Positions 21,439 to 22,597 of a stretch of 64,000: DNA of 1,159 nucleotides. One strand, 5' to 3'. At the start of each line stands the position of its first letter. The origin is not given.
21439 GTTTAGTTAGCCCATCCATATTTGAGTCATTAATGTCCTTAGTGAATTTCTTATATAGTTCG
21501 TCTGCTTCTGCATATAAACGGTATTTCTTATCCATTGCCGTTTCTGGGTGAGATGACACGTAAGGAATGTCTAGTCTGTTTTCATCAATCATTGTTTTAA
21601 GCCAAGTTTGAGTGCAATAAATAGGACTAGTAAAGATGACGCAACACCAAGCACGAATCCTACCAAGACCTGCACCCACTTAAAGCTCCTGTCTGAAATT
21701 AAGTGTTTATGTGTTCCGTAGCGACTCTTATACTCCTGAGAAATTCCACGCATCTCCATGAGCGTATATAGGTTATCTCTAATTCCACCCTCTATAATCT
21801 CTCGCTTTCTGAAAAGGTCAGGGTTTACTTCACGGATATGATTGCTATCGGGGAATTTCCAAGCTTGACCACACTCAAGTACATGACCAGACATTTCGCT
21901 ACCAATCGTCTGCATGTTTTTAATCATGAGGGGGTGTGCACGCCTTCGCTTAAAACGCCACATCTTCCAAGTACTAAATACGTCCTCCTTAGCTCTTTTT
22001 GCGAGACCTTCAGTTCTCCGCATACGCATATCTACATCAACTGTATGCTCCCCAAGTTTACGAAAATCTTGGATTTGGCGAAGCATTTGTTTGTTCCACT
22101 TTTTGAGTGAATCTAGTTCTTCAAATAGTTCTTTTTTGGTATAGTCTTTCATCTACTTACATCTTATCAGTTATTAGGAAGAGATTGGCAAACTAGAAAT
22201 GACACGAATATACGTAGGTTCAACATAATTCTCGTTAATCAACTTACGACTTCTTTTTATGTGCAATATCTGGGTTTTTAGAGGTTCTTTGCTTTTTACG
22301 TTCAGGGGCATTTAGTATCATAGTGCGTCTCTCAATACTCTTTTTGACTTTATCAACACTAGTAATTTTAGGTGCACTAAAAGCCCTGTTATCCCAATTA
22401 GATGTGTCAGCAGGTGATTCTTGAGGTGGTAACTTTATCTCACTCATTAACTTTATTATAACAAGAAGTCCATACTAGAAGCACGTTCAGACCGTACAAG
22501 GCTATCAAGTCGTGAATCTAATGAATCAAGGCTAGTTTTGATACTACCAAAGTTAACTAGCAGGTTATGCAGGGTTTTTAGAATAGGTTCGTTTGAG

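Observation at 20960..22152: Island cargo pair 2: TM-tailed protein coupled (ATGA) to a second RNxxxH-motif protein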

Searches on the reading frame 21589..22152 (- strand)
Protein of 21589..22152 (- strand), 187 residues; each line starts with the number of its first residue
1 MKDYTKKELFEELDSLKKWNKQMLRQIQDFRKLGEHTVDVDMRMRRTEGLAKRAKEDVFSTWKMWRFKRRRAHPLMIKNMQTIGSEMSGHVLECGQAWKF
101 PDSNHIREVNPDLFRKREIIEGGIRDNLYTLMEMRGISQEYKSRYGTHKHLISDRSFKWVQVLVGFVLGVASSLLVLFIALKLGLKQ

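Call 3: search_protein_families(library=pfam, proteins=[window:21589-22152:-], max_evalue=0.1)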
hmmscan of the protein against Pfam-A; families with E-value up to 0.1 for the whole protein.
window:21589-22152:- (187 aa): 1 family
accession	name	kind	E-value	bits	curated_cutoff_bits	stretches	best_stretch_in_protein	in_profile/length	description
PF20202.4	DUF6564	-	0.068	13.3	25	0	90-117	158-185/230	Domain of unknown function (DUF6564)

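Call 4: search_protein_families(library=padloc, proteins=[window:21589-22152:-], max_evalue=0.1)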
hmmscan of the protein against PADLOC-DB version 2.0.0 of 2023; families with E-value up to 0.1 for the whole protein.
window:21589-22152:- (187 aa): 0 families

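Call 7: search_protein_families(library=ncbifam, proteins=[window:21589-22152:-], max_evalue=0.1)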
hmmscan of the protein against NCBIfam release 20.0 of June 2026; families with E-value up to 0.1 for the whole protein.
window:21589-22152:- (187 aa): 1 family
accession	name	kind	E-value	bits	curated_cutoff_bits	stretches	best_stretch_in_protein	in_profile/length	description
NF008994.0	PRK12337.1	equivalog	0.025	13.1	603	0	123-186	229-289/492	2-phosphoglycerate kinase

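Call 8: search_protein_families(library=phrogs, proteins=[window:21589-22152:-], max_evalue=0.1)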
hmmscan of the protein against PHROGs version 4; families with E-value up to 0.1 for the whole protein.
window:21589-22152:- (187 aa): 0 families

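Call 10: find_homologous_proteins(query=window:21589-22152:-, max_evalue=0.001)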
Query window:21589-22152:- (187 aa): 26 proteins with E <= 0.001 among 88 candidates.
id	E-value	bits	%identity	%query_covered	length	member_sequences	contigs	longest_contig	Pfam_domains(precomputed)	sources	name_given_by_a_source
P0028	1.0e-120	418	100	100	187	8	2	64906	-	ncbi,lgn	ncbi:MAG: hypothetical protein WA087_00945 [Candidatus Saccharimonadales bacterium]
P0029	4.6e-108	377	90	100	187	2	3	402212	-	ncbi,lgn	-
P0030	1.2e-102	359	83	100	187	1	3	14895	-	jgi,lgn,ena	-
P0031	5.7e-100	350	83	100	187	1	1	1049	-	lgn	-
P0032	1.0e-97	343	79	100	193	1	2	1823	-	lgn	-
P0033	1.6e-96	339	80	100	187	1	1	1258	-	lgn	-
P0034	1.7e-96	339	80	100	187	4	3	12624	-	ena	-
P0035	5.9e-94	331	80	100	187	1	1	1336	-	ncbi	-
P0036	6.9e-94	331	78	100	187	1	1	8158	-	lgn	-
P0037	1.2e-93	330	80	100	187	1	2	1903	-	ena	-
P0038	2.4e-93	329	77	100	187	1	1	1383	-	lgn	-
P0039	1.1e-92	327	77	100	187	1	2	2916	-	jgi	jgi:hypothetical protein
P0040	6.2e-92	324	75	100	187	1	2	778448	-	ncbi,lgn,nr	ncbi:hypothetical protein I8H84_02685 [Candidatus Saccharibacteria bacterium]|nr:hypothetical protei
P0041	6.9e-92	324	75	100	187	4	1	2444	-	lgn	-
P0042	2.0e-90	319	77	100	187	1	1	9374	-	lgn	-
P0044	6.6e-89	314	75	100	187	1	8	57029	-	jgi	jgi:hypothetical protein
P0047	3.3e-56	208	49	97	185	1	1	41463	-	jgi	jgi:hypothetical protein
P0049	2.3e-54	202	48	97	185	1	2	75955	-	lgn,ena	-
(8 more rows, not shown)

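Call 24: find_encoding_contigs(protein=P0049, flank=8000, max_places=2)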
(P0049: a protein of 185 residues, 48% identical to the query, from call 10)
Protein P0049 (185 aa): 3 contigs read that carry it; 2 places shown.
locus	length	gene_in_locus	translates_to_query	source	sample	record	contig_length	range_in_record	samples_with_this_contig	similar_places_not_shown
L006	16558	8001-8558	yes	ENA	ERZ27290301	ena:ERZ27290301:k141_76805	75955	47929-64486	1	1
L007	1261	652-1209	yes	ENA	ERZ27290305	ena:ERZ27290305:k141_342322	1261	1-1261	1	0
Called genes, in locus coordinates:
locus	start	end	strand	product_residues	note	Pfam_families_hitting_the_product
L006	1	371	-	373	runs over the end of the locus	-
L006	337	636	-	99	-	PF04026:SpoVG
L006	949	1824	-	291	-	-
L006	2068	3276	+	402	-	PF05496:RuvB_N (weak), PF00004:AAA, PF17862:AAA_lid_3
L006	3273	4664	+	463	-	PF19952:DUF6414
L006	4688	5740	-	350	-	-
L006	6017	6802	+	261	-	PF09397:FtsK_gamma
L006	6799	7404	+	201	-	-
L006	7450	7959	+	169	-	-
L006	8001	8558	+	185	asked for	-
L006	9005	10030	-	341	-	PF01965:DJ-1_PfpI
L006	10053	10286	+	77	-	PF04014:MazE_antitoxin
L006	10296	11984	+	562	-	PF00083:Sugar_tr, PF06609:TRI12, PF07690:MFS_1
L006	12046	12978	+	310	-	PF01544:CorA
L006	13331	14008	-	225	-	PF13462:Thioredoxin_4, PF01323:DSBA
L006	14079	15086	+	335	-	PF00571:CBS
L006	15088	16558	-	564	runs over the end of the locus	PF00999:Na_H_Exchanger, PF02254:TrkA_N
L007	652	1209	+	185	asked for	-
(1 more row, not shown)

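Call 25: find_encoding_contigs(protein=P0047, flank=8000, max_places=2)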
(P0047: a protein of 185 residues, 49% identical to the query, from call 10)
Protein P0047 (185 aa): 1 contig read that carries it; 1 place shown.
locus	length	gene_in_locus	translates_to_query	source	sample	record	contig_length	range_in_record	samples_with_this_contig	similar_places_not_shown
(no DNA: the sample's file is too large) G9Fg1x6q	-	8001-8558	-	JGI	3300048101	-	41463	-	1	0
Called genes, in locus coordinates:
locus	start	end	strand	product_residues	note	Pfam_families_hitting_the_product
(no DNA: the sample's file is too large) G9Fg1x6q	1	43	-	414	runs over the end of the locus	PF00239:Resolvase, PF07508:Recombinase, PF13408:Zn_ribbon_recom (weak)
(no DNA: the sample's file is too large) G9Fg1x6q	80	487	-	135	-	PF03412:Peptidase_C39 (weak)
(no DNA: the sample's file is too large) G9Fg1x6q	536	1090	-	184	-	-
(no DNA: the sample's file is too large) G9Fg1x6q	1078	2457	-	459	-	PF00171:Aldedh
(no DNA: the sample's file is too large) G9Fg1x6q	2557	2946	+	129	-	PF18932:DUF5681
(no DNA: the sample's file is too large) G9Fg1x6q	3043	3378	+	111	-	-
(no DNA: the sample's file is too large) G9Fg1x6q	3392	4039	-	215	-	PF00717:Peptidase_S24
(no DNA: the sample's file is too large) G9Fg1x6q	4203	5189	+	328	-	PF18144:SMODS (weak)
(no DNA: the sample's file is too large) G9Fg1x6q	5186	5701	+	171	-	PF18138:bacHORMA_1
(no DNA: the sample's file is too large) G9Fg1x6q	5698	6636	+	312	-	PF00004:AAA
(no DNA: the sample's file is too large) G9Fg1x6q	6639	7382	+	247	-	PF20247:DUF6602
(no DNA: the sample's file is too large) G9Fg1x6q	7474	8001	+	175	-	-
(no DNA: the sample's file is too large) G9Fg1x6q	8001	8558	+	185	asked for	-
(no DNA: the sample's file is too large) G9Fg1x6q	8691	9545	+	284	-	PF20247:DUF6602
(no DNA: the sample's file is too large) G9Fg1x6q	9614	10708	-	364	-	-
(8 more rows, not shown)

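Call 40: predict_structure(alignment_id=A2)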
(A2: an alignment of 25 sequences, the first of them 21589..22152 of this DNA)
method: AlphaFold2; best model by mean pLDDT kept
length: 187 residues; sequences in the alignment: 25
mean_pLDDT: 84.0   pTM: 0.71
mean pLDDT of the five models: 84.0, 83.9, 82.6, 82.2, 81.1
residues with pLDDT >= 90: 81; 70-90: 76; 50-70: 27; < 50: 3
segments of 3 or more residues with pLDDT < 50: none
pLDDT, mean of each block of 10 residues (from residue 1): 76 96 95 84 93 96 89 90 94 74 73 88 92 92 72 61 79 81 66
secondary structure, 60 per line:
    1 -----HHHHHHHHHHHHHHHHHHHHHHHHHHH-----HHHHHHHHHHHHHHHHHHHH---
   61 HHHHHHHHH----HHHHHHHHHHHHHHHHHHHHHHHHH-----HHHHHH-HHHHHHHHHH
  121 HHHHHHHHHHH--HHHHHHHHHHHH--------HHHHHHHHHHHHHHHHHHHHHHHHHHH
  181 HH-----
elements in order: H6-32 H38-57 H61-69 H74-98 H104-109 H111-131 H134-145 H154-182

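Call 46: fold_search(model_id=the predicted structure, library=pdb)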
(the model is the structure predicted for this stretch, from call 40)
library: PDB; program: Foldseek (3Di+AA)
matches with E <= 10: 288; with E <= 0.001: 0
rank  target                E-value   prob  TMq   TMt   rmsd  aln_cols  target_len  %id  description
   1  3fse_A                1.0e-01  0.92  0.31  0.18  19.4       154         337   11  Crystal structure of a two-domain protein containing dj-1/thij/pfpi-like and ferritin-like domains (ava_4496) from ana (released 2009-02-03)
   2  8d9o                  2.4e-01  0.72  0.31  0.30  11.5       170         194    9  De Novo Photosynthetic Reaction Center Protein in Apo-State (released 2022-09-28)
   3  6z0c_A                3.2e-01  0.47  0.26  0.25  11.8       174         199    9  Structure of in silico modelled artificial Maquette-3 protein (released 2021-03-17)
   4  6z0c_C                3.7e-01  0.44  0.26  0.25  11.8       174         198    9  Structure of in silico modelled artificial Maquette-3 protein (released 2021-03-17)
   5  8d9p                  3.7e-01  0.41  0.28  0.28  10.8       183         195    8  De Novo Photosynthetic Reaction Center Protein Equipped with Heme B and Mn(II) cations (released 2022-09-28)
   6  6z0c_B                6.4e-01  0.35  0.28  0.27  10.9       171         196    8  Structure of in silico modelled artificial Maquette-3 protein (released 2021-03-17)
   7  4tql_A                6.7e-01  0.20  0.22  0.18  32.6       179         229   13  Computationally designed three helix bundle (released 2014-10-15)
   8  6dfk_E                6.7e-01  0.13  0.18  0.16  22.2       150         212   13  Crystal structure of the 11S subunit of the Plasmodium falciparum proteasome, PA28 (released 2019-08-07)
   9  8qae_A                7.0e-01  0.66  0.39  0.35   5.8       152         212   12  X-ray crystal structure of a de novo designed single-chain antiparallel 6-helix alpha-helical barrel, sc-apCC-6-SLLA (released 2024-07-03)
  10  3fse_B                7.0e-01  0.44  0.31  0.18  19.1       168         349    9  Crystal structure of a two-domain protein containing dj-1/thij/pfpi-like and ferritin-like domains (ava_4496) from ana (released 2009-02-03)
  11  8wdf                  7.4e-01  0.41  0.31  0.24  10.4       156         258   15  Chemoreceptor PilJ from Pseudomonas aeruginosa PA14 (released 2024-07-24)
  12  6z0c_D                7.8e-01  0.41  0.30  0.30   9.7       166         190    8  Structure of in silico modelled artificial Maquette-3 protein (released 2021-03-17)
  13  6dfk_J                8.6e-01  0.11  0.18  0.16  20.8       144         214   13  Crystal structure of the 11S subunit of the Plasmodium falciparum proteasome, PA28 (released 2019-08-07)
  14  2gs4_A                9.5e-01  0.14  0.23  0.26  19.8       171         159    8  The crystal structure of the E.coli stress protein YciF. (released 2006-10-17)
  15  6dfk_L                9.5e-01  0.11  0.18  0.15  21.2       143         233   13  Crystal structure of the 11S subunit of the Plasmodium falciparum proteasome, PA28 (released 2019-08-07)
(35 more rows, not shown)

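Call 51: find_related_loci(query=A2, collection=viral_contigs, flank=10000)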
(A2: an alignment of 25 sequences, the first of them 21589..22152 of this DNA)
Query A2 (187 aa) in viral_contigs; peptide patterns used: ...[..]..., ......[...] (x = any residue, [..] = any of these).
30 stretches matched a pattern, but none encodes a relative of the query by tblastn (E <= 1e-3).

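Call 61: search_protein_families(library=pfam, alignment_id=A2, max_evalue=1)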
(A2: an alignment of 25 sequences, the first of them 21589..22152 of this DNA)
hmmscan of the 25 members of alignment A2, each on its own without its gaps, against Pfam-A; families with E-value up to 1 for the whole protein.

A. member 1, window:21589-22152:- (187 aa): 1 family
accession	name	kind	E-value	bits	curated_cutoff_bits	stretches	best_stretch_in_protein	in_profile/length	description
PF20202.4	DUF6564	-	0.068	13.3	25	1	90-117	158-185/230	Domain of unknown function (DUF6564)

B. families by the number of members that match (of 25 scanned): 13 families
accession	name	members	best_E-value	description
PF13326.11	PSII_Pbs27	5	0.0031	Photosystem II Pbs27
PF25051.1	WHD_MCM8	4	0.11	MCM8 winged helix domain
PF01320.23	Colicin_Pyocin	3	0.02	Colicin immunity protein / pyocin immunity protein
PF00191.25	Annexin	1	0.011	Annexin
PF25443.1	ANG-1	1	0.035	ANG-1-like domain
PF02115.23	Rho_GDI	1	0.042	RHO protein GDP dissociation inhibitor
PF11188.13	DUF2975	1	0.061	Protein of unknown function (DUF2975)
PF20202.4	DUF6564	1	0.068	Domain of unknown function (DUF6564)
PF18863.6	AbiJ_NTD4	1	0.079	AbiJ N-terminal domain 4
PF17511.7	Mobilization_B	1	0.11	Mobilization protein B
PF24792.1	DUF7701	1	0.18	Domain of unknown function (DUF7701)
PF01125.22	BUD31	1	0.19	Pre-mRNA-splicing factor BUD31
PF14772.11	NYD-SP28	1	0.64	Sperm tail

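Call 72: search_protein_families(library=pfam, proteins=[L006:7450-7959:+, L006:6017-6802:+, L006:4688-5740:-], max_evalue=0.05)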
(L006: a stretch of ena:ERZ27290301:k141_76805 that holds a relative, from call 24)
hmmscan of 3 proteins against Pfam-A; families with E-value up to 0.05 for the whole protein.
L006:7450-7959:+ (169 aa): 0 families

L006:6017-6802:+ (261 aa): 3 families
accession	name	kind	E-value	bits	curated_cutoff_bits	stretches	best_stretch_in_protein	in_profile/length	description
PF09397.16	FtsK_gamma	-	1e-18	67.2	30.6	1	192-251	3-62/63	Ftsk gamma domain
PF04473.18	DUF553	-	0.0032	17.4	20.5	1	85-139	18-67/140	Transglutaminase-like domain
PF22326.1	MMS21_N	-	0.0054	17.2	27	1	124-170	24-70/103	E3 SUMO-protein ligase MMS21, N-terminal domain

L006:4688-5740:- (350 aa): 0 families

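Call 73: find_encoding_contigs(protein=P0044, flank=8000, max_places=3)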
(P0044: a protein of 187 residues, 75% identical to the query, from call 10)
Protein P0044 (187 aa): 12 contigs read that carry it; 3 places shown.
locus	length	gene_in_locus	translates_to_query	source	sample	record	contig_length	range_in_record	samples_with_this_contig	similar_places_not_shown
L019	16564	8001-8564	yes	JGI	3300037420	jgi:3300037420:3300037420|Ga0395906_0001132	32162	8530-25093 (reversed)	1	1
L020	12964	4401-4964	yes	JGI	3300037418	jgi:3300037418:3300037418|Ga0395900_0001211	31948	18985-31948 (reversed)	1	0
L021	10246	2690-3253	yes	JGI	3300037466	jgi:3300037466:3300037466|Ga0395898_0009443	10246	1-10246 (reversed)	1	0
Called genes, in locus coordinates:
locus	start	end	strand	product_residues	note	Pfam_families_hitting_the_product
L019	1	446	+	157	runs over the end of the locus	-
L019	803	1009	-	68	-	-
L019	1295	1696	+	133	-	PF12973:Cupin_7, PF07883:Cupin_2 (weak)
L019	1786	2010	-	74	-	-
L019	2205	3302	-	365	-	PF00383:dCMP_cyt_deam_1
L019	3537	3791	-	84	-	PF01402:RHH_1 (weak)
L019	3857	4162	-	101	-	-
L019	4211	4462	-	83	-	-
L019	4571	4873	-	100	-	-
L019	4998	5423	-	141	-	-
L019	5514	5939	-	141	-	PF01230:HIT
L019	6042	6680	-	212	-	-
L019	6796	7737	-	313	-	PF00561:Abhydrolase_1, PF12697:Abhydrolase_6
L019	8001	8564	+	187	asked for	-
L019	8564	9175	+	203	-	-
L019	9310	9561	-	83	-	-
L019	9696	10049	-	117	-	-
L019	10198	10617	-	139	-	PF01243:PNPOx_N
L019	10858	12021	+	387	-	-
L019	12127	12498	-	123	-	-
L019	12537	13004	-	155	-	-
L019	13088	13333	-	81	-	-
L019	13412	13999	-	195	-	PF06821:Ser_hydrolase, PF12697:Abhydrolase_6 (weak), PF00561:Abhydrolase_1 (faint)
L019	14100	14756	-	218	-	-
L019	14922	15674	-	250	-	-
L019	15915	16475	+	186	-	PF00196:GerE (weak)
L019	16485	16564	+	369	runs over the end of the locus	PF00438:S-AdoMet_synt_N, PF02772:S-AdoMet_synt_M, PF02773:S-AdoMet_synt_C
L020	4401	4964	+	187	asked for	-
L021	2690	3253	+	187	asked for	-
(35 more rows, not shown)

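Call 74: find_encoding_contigs(protein=P0034, flank=8000, max_places=2)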
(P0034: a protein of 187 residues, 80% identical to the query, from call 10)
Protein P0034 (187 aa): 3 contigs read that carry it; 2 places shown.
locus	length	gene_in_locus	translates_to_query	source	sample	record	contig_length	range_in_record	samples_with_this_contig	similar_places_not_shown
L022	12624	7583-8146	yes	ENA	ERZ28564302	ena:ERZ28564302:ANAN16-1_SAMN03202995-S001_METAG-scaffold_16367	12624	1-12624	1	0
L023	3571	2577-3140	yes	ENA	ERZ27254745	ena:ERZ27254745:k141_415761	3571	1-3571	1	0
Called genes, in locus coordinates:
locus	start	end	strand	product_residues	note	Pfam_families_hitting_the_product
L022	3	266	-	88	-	?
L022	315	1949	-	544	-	PF00989:PAS, PF08448:PAS_4 (weak), PF00512:HisKA, PF02518:HATPase_c, PF13581:HATPase_c_2 (faint)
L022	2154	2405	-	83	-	-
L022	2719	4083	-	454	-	PF00512:HisKA, PF02518:HATPase_c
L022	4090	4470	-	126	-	PF00072:Response_reg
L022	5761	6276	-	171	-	PF14367:DUF4411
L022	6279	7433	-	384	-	PF06114:Peptidase_M78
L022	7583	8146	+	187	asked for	-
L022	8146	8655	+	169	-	-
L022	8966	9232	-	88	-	-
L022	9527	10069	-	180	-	-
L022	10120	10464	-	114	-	-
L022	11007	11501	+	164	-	-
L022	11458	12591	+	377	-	-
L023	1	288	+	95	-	?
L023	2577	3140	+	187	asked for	-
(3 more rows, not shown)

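Call 82: search_dna_similar(query=window:21589-22152:-, collection=phages, mode=protein, max_evalue=0.01)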
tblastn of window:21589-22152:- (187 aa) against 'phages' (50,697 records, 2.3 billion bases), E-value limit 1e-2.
No match.

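Call 88: search_protein_families(library=pfam, proteins=[L019:9310-9561:-, L019:6796-7737:-], max_evalue=0.01)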
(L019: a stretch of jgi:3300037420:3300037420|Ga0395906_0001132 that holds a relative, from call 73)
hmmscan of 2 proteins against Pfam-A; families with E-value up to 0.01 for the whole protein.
L019:9310-9561:- (83 aa): 0 families

L019:6796-7737:- (313 aa): 3 families
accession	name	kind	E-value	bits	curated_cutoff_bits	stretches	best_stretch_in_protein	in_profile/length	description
PF00561.26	Abhydrolase_1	-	5.7e-27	95.4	25.8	1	52-296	1-245/245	alpha/beta hydrolase fold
PF12697.13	Abhydrolase_6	-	1.2e-16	62.4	26.3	1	54-300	1-215/217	Alpha/beta hydrolase family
PF12146.15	Hydrolase_4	-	0.0047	16.7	27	1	75-148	29-107/239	Serine aminopeptidase, S33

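Call 89: search_protein_families(library=padloc, alignment_id=A2, max_evalue=1)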
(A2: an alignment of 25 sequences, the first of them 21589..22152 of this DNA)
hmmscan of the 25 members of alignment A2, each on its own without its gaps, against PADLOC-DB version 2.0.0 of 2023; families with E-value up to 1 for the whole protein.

A. member 1, window:21589-22152:- (187 aa): 0 families

B. families by the number of members that match (of 25 scanned): 1 family
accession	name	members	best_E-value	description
PDLC02342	AbiB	1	0.0048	AbiB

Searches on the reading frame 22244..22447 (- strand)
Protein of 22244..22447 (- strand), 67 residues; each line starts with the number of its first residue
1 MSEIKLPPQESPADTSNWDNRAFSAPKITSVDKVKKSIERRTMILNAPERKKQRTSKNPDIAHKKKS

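Call 3: search_protein_families(library=pfam, proteins=[window:22244-22447:-], max_evalue=0.1)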
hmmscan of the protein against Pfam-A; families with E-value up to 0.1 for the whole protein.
window:22244-22447:- (67 aa): 0 families

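Call 72: search_protein_families(library=pfam, proteins=[window:22244-22447:-], max_evalue=0.05)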
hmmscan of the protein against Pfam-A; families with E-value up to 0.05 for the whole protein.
window:22244-22447:- (67 aa): 0 families
